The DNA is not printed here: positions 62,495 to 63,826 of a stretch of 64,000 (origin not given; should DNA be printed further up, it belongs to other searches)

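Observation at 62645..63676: Eukaryote-type sterol C-24 methyltransferase (ERG6/SMT-like) gene standing alone in gene-poor DNA of a Bacteroidota-like genome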

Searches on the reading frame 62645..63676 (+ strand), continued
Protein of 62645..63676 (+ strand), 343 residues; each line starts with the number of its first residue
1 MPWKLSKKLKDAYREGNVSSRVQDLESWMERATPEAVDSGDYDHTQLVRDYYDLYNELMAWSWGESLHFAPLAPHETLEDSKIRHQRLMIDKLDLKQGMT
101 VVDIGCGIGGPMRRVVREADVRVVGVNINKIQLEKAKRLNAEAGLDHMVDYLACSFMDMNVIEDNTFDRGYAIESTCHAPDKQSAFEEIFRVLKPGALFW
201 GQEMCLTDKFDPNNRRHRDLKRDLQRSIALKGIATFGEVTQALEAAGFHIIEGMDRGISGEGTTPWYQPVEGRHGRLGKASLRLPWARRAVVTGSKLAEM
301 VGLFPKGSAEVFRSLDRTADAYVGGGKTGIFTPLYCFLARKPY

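Call 93: search_protein_families(library=ncbifam, proteins=[L038:4627-5658:-, P0147, P0121, window:62645-63673:+, L038:9989-11020:+], max_evalue=1e-18)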
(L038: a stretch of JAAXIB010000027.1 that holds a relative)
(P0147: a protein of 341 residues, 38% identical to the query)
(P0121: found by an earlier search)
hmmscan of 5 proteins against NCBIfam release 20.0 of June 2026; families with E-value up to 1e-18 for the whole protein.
L038:4627-5658:- (344 aa): 0 families

P0147 (341 aa): 0 families

P0121 (383 aa): 1 family
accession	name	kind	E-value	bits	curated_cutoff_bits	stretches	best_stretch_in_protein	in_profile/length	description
NF041675.1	sarc_dimgly_tmase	equivalog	4.3e-19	69.5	550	1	68-288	10-226/278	sarcosine/dimethylglycine N-methyltransferase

window:62645-63673:+ (343 aa): 0 families

L038:9989-11020:+ (344 aa): 1 family
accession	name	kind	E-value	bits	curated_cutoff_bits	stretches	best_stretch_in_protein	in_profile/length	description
NF041675.1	sarc_dimgly_tmase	equivalog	5e-21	75.8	550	1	46-258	9-219/278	sarcosine/dimethylglycine N-methyltransferase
